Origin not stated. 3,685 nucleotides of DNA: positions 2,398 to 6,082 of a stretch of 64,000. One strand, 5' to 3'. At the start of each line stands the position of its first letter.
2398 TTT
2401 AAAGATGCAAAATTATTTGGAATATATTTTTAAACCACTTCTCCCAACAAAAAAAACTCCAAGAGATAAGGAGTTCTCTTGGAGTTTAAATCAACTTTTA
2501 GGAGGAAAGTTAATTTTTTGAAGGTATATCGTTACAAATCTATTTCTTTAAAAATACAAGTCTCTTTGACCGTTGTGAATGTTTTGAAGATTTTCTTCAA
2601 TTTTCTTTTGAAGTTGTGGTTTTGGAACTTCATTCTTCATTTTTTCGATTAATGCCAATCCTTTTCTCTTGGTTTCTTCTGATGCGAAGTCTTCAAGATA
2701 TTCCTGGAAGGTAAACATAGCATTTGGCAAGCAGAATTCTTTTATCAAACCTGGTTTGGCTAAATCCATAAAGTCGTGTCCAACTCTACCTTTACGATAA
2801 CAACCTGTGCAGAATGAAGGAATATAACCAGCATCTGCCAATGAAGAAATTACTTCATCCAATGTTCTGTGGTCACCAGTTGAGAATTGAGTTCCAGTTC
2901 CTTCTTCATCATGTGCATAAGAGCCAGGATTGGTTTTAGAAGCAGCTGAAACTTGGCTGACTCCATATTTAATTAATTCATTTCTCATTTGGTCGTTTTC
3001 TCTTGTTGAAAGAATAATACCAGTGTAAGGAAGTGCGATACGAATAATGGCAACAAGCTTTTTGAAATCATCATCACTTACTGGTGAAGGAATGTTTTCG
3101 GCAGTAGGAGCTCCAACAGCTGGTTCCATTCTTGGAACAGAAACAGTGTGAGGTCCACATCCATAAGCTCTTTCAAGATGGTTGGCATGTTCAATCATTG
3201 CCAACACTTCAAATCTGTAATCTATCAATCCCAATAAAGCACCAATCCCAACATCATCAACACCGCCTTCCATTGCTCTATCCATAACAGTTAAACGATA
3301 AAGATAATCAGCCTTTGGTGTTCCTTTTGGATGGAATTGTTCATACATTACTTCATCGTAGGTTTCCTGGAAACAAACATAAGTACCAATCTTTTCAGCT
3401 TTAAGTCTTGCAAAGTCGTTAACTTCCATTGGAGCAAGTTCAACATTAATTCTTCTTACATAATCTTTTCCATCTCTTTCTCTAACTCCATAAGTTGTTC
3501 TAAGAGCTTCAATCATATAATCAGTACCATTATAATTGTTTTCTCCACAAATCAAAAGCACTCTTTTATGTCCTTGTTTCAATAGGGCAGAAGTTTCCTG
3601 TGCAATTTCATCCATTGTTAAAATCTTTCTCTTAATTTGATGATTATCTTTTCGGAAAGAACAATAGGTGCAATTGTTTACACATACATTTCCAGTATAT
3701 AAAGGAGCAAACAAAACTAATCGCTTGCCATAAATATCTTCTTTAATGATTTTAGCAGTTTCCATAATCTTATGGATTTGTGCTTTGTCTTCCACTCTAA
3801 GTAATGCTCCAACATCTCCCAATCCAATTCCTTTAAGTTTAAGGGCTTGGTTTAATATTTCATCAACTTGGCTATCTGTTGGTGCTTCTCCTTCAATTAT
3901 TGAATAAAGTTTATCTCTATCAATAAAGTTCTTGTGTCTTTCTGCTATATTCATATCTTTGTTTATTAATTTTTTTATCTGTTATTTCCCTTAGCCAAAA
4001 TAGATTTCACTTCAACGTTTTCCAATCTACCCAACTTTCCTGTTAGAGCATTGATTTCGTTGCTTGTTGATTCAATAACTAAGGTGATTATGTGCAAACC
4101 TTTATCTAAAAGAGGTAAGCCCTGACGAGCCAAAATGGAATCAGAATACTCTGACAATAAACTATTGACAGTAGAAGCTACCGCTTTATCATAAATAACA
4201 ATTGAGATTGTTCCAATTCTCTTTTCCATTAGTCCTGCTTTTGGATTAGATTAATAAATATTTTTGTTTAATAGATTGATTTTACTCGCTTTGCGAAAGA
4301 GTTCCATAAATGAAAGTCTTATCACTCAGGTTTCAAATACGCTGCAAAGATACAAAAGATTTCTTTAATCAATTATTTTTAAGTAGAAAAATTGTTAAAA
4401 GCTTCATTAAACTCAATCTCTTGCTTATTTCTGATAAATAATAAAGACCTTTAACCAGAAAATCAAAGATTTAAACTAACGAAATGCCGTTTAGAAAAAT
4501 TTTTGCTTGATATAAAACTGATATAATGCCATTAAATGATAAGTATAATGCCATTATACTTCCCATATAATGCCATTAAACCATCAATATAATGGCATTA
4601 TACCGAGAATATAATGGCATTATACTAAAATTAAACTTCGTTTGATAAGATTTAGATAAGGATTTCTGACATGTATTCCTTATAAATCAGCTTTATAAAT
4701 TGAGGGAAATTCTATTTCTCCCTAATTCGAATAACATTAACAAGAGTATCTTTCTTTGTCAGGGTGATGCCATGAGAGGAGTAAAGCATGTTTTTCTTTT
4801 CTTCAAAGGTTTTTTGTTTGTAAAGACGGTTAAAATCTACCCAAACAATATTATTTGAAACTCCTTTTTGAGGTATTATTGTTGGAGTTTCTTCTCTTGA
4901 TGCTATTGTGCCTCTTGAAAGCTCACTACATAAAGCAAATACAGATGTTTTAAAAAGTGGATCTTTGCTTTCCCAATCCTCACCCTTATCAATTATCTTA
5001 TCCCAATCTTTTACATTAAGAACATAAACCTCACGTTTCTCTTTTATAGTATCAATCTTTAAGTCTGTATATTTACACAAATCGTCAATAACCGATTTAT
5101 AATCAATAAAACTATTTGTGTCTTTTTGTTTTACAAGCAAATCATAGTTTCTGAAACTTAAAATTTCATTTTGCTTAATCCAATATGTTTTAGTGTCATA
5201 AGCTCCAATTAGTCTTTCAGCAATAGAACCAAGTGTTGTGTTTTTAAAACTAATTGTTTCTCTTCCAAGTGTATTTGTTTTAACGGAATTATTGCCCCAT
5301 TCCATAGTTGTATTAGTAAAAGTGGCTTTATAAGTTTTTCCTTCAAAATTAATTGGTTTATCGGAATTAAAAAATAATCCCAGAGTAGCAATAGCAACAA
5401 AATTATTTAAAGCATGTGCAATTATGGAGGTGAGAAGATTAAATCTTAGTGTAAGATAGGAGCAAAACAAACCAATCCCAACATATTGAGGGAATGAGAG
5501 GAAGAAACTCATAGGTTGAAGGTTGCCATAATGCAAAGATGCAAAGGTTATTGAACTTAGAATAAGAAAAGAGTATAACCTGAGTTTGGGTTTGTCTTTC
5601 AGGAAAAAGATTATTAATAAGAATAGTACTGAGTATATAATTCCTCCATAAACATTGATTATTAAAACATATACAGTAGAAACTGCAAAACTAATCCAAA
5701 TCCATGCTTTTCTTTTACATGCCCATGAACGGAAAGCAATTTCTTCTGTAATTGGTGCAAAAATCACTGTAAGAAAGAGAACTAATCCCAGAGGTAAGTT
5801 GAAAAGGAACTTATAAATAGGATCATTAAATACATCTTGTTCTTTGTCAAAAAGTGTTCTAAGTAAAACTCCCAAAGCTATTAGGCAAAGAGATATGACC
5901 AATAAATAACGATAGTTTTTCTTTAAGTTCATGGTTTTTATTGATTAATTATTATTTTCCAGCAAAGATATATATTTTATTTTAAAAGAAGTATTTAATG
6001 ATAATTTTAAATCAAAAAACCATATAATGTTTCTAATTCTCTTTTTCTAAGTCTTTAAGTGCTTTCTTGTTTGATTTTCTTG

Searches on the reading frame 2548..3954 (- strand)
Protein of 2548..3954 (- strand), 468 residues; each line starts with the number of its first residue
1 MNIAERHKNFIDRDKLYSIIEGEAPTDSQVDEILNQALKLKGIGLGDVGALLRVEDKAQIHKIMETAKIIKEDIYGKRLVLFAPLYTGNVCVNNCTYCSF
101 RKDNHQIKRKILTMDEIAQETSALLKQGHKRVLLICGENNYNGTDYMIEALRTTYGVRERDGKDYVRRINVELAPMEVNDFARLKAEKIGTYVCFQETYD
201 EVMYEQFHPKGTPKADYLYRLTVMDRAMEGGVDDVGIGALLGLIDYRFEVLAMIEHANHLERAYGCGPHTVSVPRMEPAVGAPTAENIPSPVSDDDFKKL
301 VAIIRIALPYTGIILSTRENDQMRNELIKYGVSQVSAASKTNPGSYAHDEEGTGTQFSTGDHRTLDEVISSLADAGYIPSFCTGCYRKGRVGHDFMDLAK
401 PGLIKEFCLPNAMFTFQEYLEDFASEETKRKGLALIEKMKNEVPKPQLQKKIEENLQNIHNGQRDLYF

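Call 29: search_protein_families(library=pfam, proteins=[window:2548-3954:-], max_evalue=0.00001)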
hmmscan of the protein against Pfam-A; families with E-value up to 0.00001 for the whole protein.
window:2548-3954:- (468 aa): 2 families
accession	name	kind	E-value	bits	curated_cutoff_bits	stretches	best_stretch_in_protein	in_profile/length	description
PF06968.18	BATS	-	5.8e-20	71.7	22.2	1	272-377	1-87/88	Biotin and Thiamin Synthesis associated domain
PF04055.27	Radical_SAM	-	9.5e-10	39.3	29.5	1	87-243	3-152/166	Radical SAM superfamily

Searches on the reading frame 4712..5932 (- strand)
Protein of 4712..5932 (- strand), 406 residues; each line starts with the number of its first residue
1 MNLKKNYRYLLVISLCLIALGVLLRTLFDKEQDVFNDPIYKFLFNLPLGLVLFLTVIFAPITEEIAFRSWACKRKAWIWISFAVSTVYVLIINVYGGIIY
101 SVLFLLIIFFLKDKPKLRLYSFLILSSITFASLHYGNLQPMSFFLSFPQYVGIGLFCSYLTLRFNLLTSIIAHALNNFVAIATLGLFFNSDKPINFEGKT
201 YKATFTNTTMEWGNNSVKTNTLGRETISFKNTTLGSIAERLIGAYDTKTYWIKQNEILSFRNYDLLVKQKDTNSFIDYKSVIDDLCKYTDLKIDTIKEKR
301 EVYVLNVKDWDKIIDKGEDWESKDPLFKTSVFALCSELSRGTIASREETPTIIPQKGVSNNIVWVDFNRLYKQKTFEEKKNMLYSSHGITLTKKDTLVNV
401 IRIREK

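Call 29: search_protein_families(library=pfam, proteins=[window:4712-5932:-], max_evalue=0.00001)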
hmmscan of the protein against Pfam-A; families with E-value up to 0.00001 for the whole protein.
window:4712-5932:- (406 aa): 1 family
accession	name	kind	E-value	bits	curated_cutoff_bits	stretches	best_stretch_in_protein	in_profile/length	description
PF02517.21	Rce1-like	-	1.5e-10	41.6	22.4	1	50-179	6-93/93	Type II CAAX prenyl endopeptidase Rce1-like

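Call 63: find_homologous_proteins(query=window:4712-5932:-, max_evalue=1e-40)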
Query window:4712-5932:- (406 aa): 17 proteins with E <= 1e-40 among 8000 candidates.
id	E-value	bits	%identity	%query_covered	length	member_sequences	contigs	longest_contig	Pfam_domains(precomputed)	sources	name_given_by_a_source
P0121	4.9e-267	903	100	100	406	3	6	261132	PF02517.22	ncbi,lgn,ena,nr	ncbi:MAG TPA: hypothetical protein DD434_00315 [Bacteroidales bacterium]|nr:hypothetical protein [Ba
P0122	5.4e-253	857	95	100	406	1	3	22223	PF02517.22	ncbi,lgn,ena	-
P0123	1.4e-234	796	88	100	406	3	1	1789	PF02517.22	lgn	-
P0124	3.0e-232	789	85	100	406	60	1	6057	PF02517.22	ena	-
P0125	3.6e-229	778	84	100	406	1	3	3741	PF02517.22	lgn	-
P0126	1.1e-192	658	72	100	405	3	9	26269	PF02517.22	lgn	-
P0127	8.0e-192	655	72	100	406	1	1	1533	PF02517.22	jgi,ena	-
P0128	5.9e-142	491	56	100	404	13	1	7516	PF02517.22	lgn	-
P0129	1.6e-133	463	55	95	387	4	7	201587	PF02517.22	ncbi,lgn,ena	-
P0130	4.8e-132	459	52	100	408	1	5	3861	PF02517.22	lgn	-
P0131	5.0e-132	459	54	100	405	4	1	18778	PF02517.22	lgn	-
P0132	4.4e-131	455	51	100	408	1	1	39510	PF02517.22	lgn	-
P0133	2.7e-123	430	52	100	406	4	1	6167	PF02517.22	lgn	-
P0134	3.2e-118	413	50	100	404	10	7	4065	PF02517.22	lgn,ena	-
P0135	3.2e-105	370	46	100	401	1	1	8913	PF02517.22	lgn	-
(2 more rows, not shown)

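Call 64: find_encoding_contigs(protein=P0122, flank=3000, max_places=1)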
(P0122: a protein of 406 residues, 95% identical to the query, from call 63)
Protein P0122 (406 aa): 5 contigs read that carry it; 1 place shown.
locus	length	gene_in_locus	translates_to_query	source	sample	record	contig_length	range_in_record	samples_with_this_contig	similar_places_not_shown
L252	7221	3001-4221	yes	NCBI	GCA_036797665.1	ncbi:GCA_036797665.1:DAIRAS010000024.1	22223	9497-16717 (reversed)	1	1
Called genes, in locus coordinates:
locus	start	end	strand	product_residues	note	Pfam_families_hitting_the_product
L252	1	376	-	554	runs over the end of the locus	PF24098:DUF7380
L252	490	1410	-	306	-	PF02129:Peptidase_S15 (faint), PF05448:AXE1, PF12146:Hydrolase_4, PF00561:Abhydrolase_1, PF12697:Abhydrolase_6 (weak), PF00326:Peptidase_S9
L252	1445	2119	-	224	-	-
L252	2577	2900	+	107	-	-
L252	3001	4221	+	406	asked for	PF02517:Rce1-like (weak)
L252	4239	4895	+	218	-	-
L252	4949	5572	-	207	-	-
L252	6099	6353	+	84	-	PF21699:TM1266-like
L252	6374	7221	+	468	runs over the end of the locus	PF04055:Radical_SAM, PF06968:BATS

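Call 65: find_encoding_contigs(protein=P0124, flank=3000, max_places=1)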
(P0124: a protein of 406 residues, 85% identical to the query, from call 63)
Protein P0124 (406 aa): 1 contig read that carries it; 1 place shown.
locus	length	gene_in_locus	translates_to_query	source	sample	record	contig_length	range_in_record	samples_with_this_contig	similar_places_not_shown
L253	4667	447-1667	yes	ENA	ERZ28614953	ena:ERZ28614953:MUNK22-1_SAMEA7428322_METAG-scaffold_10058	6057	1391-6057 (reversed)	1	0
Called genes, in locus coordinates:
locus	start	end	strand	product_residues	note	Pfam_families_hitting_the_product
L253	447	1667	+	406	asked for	PF02517:Rce1-like (weak)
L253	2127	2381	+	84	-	PF21699:TM1266-like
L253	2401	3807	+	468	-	PF04055:Radical_SAM, PF06968:BATS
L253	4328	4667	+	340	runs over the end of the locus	PF13310:Virulence_RhuM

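Call 66: find_encoding_contigs(protein=P0126, flank=3000, max_places=1)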
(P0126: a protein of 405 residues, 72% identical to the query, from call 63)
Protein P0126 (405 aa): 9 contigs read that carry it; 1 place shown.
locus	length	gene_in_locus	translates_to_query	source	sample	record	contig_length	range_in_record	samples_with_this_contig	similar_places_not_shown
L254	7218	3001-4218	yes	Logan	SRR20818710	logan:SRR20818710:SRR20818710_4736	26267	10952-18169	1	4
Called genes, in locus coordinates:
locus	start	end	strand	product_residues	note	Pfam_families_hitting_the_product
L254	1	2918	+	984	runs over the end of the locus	PF17678:Glyco_hydro_92N, PF07971:Glyco_hydro_92, PF00754:F5_F8_type_C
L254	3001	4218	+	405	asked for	PF02517:Rce1-like (weak)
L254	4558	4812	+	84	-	PF21699:TM1266-like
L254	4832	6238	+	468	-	PF04055:Radical_SAM, PF06968:BATS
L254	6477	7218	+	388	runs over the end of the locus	PF13620:CarboxypepD_reg (weak), PF13715:CarbopepD_reg_2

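Call 70: search_protein_families(library=pfam, proteins=[L252:4239-4895:+, L252:4949-5572:-, L252:2577-2900:+], max_evalue=0.1)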
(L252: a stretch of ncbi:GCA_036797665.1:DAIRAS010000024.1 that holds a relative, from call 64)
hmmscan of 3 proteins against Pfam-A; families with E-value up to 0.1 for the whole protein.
L252:4239-4895:+ (218 aa): 2 families
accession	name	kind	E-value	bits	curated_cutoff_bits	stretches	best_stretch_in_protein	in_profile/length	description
PF13570.13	Beta-prop_ACSF4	-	0.00073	19.5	133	1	116-185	117-184/329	Beta-alanine-activating enzyme, beta-propeller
PF13360.13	PQQ_2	-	0.0028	17.8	27.6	1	119-194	48-126/233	Outer membrane protein assembly factor BamB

L252:4949-5572:- (207 aa): 2 families
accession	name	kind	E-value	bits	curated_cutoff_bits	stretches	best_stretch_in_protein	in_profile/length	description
PF12669.12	FeoB_associated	-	0.0023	18.6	27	1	6-30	3-27/44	FeoB-associated Cys-rich membrane protein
PF24933.1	DUF7751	-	0.048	14.5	27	0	123-147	25-49/61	Domain of unknown function (DUF7751)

L252:2577-2900:+ (107 aa): 2 families
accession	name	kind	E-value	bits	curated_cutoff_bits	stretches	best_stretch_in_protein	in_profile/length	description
PF13858.11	DUF4199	-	0.018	15.9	32.3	1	10-70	28-93/165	Protein of unknown function (DUF4199)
PF14256.11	YwiC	-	0.02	15.6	25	1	4-103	23-112/126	YwiC-like protein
